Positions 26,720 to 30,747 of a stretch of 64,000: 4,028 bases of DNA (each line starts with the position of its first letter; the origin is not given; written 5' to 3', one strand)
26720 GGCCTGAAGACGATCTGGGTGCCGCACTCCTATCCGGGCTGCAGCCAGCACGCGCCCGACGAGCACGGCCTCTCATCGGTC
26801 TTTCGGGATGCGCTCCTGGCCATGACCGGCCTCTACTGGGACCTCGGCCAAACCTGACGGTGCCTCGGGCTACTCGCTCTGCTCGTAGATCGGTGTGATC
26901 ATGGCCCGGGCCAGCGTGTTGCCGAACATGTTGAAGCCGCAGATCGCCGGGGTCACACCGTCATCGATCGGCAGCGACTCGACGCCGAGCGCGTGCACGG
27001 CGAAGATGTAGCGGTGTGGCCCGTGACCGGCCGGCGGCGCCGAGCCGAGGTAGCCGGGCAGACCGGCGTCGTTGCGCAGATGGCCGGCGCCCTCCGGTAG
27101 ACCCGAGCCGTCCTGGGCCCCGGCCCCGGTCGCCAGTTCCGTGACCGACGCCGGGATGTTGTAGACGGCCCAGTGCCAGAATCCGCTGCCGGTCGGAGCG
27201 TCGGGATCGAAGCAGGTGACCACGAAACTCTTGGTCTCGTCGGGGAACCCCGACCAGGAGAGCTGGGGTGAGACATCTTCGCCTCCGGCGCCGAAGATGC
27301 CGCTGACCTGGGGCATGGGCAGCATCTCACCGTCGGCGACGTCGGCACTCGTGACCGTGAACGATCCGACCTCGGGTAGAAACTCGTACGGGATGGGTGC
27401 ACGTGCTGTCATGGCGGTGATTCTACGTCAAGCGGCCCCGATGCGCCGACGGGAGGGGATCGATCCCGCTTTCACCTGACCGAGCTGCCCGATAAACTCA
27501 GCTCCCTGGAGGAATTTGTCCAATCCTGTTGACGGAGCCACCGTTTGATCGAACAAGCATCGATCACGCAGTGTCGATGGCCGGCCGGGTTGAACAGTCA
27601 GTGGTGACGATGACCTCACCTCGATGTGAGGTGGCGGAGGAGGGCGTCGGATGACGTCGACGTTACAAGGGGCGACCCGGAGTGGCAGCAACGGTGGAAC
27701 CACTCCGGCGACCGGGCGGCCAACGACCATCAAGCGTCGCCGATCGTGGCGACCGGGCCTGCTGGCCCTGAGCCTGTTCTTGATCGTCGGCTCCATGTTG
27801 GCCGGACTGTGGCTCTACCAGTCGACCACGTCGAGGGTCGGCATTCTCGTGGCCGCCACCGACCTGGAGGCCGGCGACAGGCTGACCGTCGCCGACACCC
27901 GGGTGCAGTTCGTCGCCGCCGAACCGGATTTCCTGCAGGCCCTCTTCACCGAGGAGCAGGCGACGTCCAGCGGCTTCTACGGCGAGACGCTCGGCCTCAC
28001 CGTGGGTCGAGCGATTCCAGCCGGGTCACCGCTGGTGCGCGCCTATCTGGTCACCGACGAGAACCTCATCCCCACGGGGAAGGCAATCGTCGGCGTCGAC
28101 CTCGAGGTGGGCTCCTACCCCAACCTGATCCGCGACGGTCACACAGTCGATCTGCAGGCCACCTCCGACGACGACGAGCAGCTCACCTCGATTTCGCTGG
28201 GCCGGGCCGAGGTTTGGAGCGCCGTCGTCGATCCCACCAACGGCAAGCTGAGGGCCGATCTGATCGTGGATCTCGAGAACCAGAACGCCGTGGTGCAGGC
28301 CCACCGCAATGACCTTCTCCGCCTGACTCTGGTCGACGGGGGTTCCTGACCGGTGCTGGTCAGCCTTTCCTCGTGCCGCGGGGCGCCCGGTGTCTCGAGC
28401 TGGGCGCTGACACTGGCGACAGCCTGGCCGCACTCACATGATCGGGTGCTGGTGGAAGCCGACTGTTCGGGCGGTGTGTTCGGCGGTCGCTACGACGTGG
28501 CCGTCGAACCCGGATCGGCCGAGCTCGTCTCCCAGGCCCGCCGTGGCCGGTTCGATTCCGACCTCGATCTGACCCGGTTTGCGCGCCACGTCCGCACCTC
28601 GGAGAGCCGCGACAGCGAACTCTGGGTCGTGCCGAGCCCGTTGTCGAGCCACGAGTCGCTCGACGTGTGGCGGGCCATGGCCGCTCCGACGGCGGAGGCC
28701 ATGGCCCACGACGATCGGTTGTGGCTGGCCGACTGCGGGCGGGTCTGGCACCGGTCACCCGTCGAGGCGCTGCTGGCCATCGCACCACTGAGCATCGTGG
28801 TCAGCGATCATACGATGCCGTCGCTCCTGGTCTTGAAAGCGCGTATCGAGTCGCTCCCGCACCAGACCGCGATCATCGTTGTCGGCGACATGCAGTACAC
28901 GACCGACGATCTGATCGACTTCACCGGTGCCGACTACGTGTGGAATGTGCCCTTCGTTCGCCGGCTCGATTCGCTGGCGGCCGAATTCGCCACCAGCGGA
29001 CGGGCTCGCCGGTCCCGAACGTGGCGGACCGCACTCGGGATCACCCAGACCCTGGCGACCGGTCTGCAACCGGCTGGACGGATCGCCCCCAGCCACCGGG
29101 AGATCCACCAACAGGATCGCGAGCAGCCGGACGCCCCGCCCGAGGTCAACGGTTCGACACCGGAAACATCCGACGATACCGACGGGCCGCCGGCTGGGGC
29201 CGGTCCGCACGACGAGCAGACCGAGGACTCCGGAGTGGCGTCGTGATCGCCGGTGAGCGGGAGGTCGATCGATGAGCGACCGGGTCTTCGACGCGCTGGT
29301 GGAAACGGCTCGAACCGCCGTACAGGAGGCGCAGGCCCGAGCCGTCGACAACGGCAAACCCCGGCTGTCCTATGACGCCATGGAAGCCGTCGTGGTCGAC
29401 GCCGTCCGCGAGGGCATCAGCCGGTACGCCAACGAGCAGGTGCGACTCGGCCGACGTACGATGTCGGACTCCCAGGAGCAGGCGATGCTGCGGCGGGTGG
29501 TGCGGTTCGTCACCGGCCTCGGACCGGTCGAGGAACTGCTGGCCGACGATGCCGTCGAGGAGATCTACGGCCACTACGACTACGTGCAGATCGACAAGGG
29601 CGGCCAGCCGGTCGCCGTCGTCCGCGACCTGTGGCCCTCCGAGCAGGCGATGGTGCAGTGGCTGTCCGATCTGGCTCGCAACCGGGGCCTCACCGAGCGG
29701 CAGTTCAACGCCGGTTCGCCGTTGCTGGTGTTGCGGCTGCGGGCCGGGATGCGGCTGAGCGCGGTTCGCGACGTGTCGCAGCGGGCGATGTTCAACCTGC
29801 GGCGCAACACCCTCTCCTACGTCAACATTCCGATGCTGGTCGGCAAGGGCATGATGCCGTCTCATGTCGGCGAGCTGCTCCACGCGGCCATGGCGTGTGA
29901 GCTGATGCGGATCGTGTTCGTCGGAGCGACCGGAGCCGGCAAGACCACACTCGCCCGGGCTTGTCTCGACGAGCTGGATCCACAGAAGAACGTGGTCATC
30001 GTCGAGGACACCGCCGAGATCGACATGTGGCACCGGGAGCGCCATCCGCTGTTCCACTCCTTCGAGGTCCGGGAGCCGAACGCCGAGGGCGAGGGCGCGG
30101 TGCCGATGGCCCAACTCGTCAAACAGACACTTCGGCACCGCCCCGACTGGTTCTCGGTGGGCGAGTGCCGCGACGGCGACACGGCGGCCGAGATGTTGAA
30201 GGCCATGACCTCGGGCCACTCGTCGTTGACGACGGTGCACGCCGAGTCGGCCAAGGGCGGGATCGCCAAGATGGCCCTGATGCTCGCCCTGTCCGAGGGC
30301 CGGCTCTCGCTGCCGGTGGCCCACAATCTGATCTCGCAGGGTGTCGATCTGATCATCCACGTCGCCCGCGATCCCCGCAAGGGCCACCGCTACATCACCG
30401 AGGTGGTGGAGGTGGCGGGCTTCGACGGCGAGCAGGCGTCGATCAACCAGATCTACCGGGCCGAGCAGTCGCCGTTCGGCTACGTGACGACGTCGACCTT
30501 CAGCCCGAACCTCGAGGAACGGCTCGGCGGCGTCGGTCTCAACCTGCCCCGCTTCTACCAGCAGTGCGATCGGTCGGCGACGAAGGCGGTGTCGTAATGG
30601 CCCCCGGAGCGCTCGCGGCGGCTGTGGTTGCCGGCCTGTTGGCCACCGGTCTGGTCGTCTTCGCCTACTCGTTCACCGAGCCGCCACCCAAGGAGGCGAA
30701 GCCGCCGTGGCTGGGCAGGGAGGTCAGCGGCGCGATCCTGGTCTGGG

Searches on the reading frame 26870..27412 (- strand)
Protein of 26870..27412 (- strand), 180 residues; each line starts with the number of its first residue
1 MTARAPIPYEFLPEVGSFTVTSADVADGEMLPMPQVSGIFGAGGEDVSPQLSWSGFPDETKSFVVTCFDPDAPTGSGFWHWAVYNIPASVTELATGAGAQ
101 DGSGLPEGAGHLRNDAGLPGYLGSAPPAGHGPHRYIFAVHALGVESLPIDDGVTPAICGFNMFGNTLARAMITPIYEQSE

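Call 100: search_protein_families(library=pfam, proteins=[window:26870-27412:-], max_evalue=0.00001)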
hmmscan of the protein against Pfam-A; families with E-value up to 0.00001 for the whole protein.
window:26870-27412:- (180 aa): 1 family
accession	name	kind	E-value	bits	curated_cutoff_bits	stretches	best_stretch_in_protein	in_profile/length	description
PF01161.25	PBP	-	2e-39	135.4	24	1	40-176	6-135/135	Phosphatidylethanolamine-binding protein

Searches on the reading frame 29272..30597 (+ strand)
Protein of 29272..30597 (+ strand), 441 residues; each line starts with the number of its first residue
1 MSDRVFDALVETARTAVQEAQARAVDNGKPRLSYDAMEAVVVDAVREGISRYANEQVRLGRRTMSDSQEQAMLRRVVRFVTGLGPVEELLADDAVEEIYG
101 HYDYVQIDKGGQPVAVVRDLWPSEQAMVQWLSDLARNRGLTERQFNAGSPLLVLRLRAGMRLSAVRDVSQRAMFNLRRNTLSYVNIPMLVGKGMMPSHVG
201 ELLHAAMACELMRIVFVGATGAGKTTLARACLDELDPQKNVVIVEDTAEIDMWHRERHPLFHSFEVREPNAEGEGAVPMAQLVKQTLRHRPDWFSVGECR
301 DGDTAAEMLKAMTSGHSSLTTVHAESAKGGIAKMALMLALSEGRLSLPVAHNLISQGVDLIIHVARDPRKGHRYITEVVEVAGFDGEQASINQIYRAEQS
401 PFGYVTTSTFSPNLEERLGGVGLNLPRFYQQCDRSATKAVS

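Call 76: search_protein_families(library=ncbifam, proteins=[window:29272-30597:+], max_evalue=0.01)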
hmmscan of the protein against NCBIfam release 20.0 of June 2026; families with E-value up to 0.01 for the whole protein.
window:29272-30597:+ (441 aa): 23 families
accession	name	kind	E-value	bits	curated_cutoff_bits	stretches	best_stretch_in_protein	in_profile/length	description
TIGR03819.1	heli_sec_ATPase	hypoth_equivalog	1.7e-45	155.7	373.15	1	60-378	29-338/340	TadA family conjugal transfer-associated ATPase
TIGR02782.1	TrbB_P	equivalog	3.6e-34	118.4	304.55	1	89-386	17-298/303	P-type conjugative transfer ATPase TrbB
NF010469.0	PRK13894.1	subfamily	2.7e-29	102.6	508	1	165-390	104-316/320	conjugal transfer ATPase TrbB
NF010407.0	PRK13833.1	subfamily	1.6e-28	100.1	499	1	168-395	102-314/323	conjugal transfer protein TrbB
TIGR02788.1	VirB11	equivalog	2.2e-28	99.2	249.95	1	199-378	133-306/308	P-type DNA transfer ATPase VirB11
NF058587.1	archaellum_moto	equivalog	9.6e-26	90.6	550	1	36-391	100-443/527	archaellum flagellar ATPase motor FlaI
NF010475.0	PRK13900.1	equivalog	4.6e-20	71.9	389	1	197-379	147-323/333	type IV secretion system ATPase VirB11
NF053672.1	bindosome_BasE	exception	1.1e-19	70.5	1000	1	138-383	195-432/512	bindosome assembly system ATPase subunit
NF041000.1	ATPase_ComGA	equivalog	1.6e-19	70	300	1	159-336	81-244/267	competence type IV pilus ATPase ComGA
NF010425.0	PRK13851.1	equivalog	4.7e-17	61.9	461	1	197-363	149-311/344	type IV secretion system protein VirB11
TIGR01420.1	pilT_fam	subfamily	3.1e-15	56.2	319.1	1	214-341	125-246/343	PilT/PilU family type 4a pilus ATPase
NF007755.0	PRK10436.1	equivalog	2.2e-12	46.4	617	1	193-337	202-335/465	type II secretion system protein GspE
TIGR02533.1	type_II_gspE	equivalog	5.9e-11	41.7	630.25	1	214-335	246-357/486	type II secretion system ATPase GspE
TIGR02538.1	type_IV_pilB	equivalog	7.4e-11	41.4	675.65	1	214-337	319-432/564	type IV-A pilus assembly ATPase PilB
NF053534.1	T4PilAsmATPsTfpB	equivalog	6.9e-10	37.9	850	1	214-334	339-449/584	type IV pilus assembly ATPase TfpB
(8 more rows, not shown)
